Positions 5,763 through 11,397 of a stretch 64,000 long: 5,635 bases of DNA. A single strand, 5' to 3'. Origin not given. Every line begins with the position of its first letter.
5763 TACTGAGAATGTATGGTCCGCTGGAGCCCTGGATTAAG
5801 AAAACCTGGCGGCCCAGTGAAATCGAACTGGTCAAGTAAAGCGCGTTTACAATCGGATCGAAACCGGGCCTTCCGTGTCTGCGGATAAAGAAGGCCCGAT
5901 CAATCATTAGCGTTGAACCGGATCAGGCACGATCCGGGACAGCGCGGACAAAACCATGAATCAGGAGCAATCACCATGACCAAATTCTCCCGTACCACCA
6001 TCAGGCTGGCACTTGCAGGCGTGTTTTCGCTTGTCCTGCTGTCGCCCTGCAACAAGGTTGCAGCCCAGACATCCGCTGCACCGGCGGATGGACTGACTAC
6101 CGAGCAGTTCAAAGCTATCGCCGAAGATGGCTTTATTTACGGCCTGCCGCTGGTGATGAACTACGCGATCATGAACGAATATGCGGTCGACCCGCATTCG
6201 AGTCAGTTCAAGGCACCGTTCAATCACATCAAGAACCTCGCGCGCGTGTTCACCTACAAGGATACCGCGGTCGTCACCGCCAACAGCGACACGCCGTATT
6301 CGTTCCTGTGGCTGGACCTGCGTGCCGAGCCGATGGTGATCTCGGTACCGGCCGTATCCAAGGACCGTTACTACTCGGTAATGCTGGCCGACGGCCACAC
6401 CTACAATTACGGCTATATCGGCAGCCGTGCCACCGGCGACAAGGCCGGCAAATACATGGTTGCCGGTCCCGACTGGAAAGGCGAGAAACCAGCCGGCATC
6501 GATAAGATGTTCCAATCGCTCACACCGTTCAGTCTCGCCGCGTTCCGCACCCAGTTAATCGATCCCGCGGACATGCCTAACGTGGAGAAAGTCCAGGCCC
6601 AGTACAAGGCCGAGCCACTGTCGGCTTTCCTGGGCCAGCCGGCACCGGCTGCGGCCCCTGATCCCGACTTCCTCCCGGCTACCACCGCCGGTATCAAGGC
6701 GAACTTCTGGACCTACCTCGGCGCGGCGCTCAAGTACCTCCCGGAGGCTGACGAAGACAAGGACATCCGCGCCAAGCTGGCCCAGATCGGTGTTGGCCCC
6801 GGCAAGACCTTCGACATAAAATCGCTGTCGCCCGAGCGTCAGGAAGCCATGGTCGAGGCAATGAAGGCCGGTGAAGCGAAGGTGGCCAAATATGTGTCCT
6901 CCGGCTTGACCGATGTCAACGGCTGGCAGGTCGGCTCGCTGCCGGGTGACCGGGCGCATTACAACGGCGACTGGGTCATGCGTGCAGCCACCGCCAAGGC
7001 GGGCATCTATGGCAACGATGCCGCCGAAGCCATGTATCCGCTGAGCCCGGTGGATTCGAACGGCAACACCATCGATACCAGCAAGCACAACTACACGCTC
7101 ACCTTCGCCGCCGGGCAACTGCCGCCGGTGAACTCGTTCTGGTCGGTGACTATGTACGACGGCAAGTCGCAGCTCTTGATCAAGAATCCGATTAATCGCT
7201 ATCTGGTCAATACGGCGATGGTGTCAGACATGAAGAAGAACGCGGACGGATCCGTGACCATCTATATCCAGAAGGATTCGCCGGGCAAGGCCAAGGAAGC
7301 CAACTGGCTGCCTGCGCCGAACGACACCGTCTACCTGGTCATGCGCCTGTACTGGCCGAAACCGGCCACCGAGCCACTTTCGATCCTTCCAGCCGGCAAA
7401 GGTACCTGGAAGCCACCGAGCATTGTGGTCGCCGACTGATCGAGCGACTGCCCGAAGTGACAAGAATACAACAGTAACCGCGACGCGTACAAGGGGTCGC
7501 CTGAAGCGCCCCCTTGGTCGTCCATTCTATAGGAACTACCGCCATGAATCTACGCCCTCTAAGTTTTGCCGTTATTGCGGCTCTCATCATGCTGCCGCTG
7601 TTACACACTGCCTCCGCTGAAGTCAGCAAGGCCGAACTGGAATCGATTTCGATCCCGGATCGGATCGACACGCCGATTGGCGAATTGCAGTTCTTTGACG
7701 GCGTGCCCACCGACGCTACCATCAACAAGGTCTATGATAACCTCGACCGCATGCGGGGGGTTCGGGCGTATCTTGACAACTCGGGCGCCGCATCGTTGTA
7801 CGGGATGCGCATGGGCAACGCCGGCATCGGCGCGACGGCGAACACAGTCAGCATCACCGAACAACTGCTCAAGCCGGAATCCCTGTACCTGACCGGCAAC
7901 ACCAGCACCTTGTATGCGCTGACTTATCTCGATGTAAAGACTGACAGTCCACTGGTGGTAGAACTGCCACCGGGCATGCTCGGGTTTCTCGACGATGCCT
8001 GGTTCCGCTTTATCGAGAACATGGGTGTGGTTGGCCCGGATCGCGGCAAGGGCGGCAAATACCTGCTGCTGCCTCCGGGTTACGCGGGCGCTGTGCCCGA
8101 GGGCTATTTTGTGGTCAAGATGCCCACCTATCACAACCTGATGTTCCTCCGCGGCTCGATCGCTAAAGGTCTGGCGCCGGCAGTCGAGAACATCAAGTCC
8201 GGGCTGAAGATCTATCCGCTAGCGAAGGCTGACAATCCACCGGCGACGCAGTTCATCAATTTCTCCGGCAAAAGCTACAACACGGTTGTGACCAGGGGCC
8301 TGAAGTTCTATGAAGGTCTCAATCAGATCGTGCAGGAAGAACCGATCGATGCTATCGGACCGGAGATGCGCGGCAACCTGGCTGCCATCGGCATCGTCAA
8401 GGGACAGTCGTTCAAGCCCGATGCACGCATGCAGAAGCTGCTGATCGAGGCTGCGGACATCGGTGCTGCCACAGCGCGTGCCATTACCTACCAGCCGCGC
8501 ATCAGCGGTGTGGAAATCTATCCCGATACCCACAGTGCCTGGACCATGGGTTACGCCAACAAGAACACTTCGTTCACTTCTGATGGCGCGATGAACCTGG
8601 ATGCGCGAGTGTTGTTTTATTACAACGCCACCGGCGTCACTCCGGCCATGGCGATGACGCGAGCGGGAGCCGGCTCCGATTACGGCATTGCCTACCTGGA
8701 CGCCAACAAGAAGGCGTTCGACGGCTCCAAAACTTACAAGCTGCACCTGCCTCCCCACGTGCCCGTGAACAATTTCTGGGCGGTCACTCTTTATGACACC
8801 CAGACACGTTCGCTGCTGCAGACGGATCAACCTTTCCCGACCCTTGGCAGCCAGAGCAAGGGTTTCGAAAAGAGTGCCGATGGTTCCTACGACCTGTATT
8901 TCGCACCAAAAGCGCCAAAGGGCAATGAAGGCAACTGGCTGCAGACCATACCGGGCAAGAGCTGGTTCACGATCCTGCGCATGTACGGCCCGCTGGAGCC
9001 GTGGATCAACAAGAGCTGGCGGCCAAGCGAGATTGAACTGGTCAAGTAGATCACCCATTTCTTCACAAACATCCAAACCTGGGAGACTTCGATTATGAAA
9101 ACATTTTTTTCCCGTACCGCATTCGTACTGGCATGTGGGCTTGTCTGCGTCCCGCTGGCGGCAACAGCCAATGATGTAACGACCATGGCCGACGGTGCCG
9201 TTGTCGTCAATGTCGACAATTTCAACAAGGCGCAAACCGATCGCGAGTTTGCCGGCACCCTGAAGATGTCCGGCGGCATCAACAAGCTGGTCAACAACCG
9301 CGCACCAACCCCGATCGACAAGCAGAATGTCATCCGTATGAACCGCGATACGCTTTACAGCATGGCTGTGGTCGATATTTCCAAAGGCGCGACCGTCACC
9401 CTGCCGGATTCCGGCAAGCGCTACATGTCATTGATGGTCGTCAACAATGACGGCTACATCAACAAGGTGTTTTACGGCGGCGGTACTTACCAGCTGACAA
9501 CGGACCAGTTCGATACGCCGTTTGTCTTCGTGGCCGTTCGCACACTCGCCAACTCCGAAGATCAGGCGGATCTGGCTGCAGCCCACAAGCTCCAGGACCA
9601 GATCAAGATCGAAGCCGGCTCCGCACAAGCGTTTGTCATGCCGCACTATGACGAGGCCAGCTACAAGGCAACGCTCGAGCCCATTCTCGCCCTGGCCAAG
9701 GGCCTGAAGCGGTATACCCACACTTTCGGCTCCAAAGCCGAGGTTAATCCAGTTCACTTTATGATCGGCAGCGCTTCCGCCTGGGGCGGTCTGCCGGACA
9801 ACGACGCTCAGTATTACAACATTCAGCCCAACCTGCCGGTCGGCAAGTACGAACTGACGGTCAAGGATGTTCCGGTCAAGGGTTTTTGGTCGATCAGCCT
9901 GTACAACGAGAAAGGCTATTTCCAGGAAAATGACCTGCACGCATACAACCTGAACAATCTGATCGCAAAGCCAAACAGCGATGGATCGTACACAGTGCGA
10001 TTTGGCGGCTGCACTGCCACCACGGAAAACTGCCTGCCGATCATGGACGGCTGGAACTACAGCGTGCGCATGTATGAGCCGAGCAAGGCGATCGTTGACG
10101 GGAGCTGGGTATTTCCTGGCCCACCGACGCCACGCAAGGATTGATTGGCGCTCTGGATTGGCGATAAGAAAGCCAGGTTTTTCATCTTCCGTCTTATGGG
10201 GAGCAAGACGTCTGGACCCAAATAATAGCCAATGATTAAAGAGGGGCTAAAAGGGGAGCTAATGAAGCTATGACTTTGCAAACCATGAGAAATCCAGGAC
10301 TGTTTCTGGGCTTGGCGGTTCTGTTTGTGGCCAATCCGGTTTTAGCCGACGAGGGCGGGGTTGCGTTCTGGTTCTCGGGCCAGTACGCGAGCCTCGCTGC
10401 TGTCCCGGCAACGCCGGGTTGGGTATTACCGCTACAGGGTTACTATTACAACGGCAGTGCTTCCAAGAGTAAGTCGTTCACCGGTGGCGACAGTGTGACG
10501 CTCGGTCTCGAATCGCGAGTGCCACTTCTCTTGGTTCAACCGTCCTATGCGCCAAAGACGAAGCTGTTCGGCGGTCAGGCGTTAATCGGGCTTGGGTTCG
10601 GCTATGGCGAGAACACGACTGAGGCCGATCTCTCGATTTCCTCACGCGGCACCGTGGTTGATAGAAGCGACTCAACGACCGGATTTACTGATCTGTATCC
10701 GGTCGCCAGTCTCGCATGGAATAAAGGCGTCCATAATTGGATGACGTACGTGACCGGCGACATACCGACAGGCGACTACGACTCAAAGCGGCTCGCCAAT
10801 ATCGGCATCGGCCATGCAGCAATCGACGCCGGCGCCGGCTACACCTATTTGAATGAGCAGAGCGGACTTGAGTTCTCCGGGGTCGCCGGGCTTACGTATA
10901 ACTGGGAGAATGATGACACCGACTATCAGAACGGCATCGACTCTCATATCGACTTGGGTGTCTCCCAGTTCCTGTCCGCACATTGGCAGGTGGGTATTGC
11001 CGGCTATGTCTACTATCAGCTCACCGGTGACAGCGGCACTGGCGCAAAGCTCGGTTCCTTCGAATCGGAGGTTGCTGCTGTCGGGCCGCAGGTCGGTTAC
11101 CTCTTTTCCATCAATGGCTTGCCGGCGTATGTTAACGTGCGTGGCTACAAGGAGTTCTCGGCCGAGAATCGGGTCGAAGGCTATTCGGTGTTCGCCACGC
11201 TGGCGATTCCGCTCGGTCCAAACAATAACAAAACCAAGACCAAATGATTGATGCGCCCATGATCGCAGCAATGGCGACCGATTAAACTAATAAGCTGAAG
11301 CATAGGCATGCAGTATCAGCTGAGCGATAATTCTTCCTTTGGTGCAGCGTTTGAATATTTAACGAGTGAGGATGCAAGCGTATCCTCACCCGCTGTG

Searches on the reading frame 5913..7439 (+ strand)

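Call 5: search_protein_families(library=pfam, proteins=[window:5913-7439:+], max_evalue=0.01)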
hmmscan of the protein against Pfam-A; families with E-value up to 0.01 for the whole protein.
window:5913-7439:+ (508 aa): 2 families
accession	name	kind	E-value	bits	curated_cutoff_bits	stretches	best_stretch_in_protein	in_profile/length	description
PF06863.17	DUF1254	-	4.8e-42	143.7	22.2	1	103-235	1-133/133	Protein of unknown function (DUF1254)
PF06742.16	DUF1214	-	9.5e-36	123.2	25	1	372-483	1-111/112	Protein of unknown function (DUF1214)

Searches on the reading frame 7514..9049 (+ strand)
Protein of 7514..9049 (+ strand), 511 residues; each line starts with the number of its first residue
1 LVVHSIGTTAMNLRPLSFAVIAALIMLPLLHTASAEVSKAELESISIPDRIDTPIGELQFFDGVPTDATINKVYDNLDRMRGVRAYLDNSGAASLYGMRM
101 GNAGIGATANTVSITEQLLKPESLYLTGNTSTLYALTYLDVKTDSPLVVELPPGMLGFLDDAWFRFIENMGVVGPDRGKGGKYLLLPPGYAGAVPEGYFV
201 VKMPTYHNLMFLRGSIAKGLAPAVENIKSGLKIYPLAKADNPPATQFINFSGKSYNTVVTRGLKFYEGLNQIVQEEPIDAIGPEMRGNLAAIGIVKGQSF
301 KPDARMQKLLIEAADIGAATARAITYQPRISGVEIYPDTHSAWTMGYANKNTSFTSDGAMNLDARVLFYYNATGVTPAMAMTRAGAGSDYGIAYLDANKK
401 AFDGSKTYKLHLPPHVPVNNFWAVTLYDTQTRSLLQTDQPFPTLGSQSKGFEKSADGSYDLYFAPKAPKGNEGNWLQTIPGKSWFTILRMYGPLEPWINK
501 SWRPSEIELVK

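Call 5: search_protein_families(library=pfam, proteins=[window:7514-9049:+], max_evalue=0.01)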
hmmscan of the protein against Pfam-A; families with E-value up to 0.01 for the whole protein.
window:7514-9049:+ (511 aa): 2 families
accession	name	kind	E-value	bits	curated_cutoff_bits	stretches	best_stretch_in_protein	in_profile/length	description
PF06742.16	DUF1214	-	3.1e-30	105.4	25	1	390-494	4-111/112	Protein of unknown function (DUF1214)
PF06863.17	DUF1254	-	1.3e-24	87.3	22.2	1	110-235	2-133/133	Protein of unknown function (DUF1254)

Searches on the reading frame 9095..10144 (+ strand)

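Call 32: search_protein_families(library=pfam, proteins=[window:9095-10144:+], max_evalue=0.001)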
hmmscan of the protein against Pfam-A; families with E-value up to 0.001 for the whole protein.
window:9095-10144:+ (349 aa): 2 families
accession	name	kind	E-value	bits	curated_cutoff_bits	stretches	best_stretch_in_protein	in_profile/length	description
PF06863.17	DUF1254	-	3.1e-14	53.8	22.2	1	62-117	1-57/133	Protein of unknown function (DUF1254)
PF06742.16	DUF1214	-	1.3e-13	51.9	25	1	251-330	21-111/112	Protein of unknown function (DUF1214)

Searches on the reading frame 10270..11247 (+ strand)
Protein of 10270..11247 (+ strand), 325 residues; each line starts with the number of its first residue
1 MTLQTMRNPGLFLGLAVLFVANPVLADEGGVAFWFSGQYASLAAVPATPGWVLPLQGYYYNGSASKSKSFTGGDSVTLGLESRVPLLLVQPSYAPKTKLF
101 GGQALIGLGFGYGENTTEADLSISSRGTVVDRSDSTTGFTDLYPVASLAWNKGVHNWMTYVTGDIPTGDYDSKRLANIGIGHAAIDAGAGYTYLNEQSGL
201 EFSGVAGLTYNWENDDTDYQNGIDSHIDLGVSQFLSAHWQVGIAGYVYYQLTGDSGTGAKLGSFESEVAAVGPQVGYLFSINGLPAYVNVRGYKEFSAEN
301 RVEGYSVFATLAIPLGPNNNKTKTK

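Call 32: search_protein_families(library=pfam, proteins=[window:10270-11247:+], max_evalue=0.001)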
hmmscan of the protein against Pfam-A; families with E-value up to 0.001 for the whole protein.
window:10270-11247:+ (325 aa): 1 family
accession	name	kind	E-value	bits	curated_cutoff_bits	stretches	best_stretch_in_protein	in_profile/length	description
PF13557.12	Phenol_MetA_deg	-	5.2e-47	161.4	22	1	69-309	5-240/242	Putative MetA-pathway of phenol degradation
